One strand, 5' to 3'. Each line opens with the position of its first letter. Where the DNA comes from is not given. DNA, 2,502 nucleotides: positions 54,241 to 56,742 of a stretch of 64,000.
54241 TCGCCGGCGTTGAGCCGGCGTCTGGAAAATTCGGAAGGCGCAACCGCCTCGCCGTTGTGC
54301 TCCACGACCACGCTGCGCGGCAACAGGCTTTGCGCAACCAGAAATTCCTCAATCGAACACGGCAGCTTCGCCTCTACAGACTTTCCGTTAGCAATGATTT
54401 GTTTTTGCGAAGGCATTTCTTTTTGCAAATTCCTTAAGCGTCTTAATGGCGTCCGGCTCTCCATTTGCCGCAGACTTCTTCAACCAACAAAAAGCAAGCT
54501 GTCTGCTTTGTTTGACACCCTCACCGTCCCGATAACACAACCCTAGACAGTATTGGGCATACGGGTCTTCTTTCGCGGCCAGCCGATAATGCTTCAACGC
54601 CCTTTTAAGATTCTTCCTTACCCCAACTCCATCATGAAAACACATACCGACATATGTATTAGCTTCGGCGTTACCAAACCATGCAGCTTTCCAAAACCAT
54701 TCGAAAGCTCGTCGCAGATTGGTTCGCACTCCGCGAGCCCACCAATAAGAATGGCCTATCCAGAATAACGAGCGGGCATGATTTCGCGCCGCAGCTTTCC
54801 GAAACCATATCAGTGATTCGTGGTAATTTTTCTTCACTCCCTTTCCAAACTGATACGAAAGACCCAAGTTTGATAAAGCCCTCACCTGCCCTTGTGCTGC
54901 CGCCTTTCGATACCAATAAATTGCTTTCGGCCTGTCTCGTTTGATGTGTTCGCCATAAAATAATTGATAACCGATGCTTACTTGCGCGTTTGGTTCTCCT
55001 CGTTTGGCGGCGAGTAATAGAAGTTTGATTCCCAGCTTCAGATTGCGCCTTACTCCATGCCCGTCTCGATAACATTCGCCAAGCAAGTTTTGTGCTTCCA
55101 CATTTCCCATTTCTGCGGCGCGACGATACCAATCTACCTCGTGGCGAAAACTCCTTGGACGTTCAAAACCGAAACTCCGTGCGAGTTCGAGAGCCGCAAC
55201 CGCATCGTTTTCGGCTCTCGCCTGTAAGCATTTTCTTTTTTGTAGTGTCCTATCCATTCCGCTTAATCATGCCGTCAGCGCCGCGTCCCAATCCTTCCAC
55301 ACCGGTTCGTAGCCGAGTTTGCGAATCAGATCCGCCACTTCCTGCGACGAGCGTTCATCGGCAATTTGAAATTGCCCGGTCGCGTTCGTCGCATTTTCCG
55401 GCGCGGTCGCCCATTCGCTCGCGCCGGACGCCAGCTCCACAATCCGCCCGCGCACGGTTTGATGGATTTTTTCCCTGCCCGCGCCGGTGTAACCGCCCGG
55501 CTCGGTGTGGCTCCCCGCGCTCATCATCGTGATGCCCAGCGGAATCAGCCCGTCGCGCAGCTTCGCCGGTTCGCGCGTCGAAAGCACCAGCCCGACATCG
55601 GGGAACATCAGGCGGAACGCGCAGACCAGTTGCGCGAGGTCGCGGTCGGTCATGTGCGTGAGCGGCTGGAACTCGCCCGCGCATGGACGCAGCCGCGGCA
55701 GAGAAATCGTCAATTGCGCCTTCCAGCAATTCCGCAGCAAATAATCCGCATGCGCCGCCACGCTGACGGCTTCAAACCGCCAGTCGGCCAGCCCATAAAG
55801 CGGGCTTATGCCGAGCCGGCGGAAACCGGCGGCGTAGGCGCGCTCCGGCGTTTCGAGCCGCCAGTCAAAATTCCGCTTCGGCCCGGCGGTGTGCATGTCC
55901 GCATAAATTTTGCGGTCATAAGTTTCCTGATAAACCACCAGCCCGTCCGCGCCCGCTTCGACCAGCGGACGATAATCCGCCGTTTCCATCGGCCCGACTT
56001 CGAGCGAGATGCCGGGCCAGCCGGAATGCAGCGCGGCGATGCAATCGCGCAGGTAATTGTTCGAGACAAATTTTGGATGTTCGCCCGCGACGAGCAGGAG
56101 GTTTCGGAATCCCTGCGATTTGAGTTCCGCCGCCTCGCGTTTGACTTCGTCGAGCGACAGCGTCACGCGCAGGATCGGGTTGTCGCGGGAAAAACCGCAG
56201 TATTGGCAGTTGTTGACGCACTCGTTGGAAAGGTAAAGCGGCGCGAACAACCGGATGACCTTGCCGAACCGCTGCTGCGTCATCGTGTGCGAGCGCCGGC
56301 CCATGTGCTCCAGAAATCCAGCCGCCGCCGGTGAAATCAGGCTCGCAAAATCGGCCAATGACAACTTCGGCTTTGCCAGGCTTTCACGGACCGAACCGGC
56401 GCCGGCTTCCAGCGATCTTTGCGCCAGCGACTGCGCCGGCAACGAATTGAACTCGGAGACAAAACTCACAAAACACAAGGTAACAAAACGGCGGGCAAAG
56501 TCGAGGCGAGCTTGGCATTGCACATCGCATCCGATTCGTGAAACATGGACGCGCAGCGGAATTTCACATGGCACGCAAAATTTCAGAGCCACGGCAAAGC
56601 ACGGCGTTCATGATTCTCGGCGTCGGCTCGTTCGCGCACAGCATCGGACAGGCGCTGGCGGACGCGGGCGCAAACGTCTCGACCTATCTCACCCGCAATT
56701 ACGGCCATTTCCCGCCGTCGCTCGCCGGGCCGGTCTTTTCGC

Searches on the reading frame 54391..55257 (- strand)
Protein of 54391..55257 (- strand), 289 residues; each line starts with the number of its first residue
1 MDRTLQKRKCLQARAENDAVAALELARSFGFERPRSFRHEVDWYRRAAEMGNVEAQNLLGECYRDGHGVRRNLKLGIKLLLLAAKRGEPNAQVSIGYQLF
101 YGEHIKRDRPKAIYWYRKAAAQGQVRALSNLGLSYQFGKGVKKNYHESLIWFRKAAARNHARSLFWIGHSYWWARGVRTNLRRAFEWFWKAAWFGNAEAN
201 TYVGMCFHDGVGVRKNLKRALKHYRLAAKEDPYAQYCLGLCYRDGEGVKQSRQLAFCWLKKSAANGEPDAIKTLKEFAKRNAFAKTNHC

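Call 58: search_protein_families(library=pfam, proteins=[window:54391-55257:-], max_evalue=0.001)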
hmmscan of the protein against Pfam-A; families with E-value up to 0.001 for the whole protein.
window:54391-55257:- (289 aa): 1 family
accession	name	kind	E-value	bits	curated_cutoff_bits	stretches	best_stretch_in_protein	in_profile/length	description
PF08238.18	Sel1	-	3.6e-49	163.9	30.7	5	126-160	2-36/36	Sel1 repeat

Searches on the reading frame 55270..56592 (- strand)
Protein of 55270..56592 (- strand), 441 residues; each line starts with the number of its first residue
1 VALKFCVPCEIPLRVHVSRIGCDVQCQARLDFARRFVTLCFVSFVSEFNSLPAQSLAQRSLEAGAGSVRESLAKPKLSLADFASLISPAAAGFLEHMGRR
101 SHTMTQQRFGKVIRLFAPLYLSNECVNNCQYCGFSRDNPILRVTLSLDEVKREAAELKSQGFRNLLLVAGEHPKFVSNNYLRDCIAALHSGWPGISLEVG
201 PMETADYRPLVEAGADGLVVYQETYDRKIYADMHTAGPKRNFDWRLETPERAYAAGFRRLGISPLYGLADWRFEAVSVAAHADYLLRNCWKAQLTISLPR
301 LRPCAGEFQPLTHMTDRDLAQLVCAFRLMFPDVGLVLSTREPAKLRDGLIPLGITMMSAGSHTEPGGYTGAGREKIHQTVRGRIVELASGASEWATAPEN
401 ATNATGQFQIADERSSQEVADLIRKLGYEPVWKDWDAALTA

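Call 58: search_protein_families(library=pfam, proteins=[window:55270-56592:-], max_evalue=0.001)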
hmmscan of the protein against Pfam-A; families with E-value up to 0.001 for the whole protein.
window:55270-56592:- (441 aa): 2 families
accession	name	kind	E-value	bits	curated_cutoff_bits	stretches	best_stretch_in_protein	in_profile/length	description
PF06968.18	BATS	-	1.9e-17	63.7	22.2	1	297-429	1-88/88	Biotin and Thiamin Synthesis associated domain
PF04055.27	Radical_SAM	-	1.2e-13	52.1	29.5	1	121-267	3-153/166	Radical SAM superfamily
